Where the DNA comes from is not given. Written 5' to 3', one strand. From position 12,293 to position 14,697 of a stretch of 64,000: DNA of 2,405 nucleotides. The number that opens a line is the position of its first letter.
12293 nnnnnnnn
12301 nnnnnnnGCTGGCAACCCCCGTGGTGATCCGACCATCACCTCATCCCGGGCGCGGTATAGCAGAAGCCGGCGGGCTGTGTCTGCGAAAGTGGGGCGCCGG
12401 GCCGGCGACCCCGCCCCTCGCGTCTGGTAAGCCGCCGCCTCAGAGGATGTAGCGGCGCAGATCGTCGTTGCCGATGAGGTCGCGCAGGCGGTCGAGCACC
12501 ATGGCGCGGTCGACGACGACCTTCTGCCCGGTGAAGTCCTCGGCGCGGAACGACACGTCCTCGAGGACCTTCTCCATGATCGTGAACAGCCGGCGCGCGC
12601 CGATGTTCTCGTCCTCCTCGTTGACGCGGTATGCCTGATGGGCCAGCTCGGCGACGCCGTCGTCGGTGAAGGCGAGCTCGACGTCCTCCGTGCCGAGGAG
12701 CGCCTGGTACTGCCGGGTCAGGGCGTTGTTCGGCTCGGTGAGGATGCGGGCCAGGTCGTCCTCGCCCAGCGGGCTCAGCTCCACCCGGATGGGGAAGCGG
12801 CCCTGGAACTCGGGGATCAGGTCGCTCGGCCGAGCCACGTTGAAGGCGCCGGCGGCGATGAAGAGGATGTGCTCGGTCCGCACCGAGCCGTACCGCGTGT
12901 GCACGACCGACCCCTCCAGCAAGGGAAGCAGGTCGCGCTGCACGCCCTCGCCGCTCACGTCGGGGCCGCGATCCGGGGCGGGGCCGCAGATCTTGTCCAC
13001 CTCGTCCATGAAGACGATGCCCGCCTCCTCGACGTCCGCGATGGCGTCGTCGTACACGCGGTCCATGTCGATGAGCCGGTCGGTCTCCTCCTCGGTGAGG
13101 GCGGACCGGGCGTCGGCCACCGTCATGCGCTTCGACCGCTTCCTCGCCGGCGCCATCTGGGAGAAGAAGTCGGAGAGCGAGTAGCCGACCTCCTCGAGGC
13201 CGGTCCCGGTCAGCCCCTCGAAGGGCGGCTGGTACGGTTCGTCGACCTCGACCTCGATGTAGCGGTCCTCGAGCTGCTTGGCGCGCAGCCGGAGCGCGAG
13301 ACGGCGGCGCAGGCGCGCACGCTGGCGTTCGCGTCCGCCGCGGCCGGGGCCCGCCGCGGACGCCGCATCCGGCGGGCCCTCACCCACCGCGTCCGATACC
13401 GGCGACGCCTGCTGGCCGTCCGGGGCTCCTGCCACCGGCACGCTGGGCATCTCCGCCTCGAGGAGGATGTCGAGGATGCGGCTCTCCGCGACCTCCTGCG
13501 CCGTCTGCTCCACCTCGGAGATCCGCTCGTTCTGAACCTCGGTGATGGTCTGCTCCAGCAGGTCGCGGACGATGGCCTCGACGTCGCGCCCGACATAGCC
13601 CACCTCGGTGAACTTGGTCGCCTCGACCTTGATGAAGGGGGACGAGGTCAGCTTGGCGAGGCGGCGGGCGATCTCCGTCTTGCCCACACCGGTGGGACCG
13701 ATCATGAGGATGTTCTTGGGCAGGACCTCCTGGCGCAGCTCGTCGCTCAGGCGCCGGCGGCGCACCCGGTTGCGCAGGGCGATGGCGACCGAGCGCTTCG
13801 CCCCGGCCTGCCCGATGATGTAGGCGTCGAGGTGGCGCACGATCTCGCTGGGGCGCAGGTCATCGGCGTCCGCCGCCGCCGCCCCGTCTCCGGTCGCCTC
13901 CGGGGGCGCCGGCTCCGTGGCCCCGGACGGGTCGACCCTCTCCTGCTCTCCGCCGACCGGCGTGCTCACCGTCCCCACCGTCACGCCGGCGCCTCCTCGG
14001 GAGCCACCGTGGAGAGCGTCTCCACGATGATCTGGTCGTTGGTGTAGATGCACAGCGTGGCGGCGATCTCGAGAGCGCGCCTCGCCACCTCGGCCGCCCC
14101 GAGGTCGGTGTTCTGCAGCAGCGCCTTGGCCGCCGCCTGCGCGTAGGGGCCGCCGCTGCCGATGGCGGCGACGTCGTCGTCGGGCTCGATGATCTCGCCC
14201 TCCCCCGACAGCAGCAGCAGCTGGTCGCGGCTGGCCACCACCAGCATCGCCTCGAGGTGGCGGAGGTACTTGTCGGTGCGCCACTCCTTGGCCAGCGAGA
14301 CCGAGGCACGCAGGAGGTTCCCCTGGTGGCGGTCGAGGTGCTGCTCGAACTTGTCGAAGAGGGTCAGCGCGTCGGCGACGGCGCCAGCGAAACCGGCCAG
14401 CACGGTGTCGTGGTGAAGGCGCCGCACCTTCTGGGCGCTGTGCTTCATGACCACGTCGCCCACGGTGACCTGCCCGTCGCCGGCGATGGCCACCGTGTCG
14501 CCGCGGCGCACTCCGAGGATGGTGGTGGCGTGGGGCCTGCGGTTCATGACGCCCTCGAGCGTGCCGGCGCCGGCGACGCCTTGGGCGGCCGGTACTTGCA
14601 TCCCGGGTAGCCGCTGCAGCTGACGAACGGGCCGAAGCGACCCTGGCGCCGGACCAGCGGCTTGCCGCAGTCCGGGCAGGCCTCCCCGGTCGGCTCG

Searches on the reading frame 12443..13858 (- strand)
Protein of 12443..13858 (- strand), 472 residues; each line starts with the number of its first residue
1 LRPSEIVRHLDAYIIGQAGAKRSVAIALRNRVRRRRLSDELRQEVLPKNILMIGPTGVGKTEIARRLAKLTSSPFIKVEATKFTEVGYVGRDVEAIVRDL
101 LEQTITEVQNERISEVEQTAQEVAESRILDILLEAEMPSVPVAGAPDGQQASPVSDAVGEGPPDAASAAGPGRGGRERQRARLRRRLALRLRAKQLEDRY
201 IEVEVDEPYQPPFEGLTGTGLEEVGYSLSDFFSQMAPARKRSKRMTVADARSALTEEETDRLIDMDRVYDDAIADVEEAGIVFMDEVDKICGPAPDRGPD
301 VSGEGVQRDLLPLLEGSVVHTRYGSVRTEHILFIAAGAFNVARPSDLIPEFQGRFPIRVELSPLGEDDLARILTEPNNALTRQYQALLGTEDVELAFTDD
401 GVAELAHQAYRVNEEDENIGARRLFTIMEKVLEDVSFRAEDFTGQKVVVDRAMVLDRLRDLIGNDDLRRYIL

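Call 74: search_protein_families(library=ncbifam, proteins=[window:12443-13858:-], max_evalue=1e-10)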
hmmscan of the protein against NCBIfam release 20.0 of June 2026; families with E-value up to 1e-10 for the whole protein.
seq(472 aa): 3 families
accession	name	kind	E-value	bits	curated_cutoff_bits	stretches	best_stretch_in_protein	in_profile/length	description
TIGR00390.1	hslU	equivalog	1.2e-175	584.7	362.45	1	2-472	2-441/441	ATP-dependent protease ATPase subunit HslU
NF003745.1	PRK05342.1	equivalog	1.5e-68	231.6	359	3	2-110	61-172/418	ATP-dependent Clp protease ATP-binding subunit ClpX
TIGR00382.1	clpX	equivalog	6.8e-61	206.5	370.75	2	2-110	68-180/414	ATP-dependent protease ATP-binding subunit ClpX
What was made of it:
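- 12440..13858 (-): hslU, the upstream flank (the part tested against NCBIfam; the true start lies slightly further upstream). call 74 (TIGR00390, E=1.2e-175)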

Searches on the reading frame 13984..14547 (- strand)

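Call 74: search_protein_families(library=ncbifam, proteins=[window:13984-14547:-], max_evalue=1e-10)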
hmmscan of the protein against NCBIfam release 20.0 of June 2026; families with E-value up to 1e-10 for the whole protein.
seq(188 aa): 3 families
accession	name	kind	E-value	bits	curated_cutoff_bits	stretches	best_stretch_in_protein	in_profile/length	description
NF003964.0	PRK05456.1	equivalog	4e-83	277.5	137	1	4-178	4-178/179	ATP-dependent protease subunit HslV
TIGR03692.1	ATP_dep_HslV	equivalog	5.8e-80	267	157.75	1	8-178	1-171/171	HslVU peptidase proteolytic subunit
TIGR03634.1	arc_protsome_B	equivalog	2.6e-11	43.5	224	1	8-177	2-179/185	archaeal proteasome endopeptidase complex subunit beta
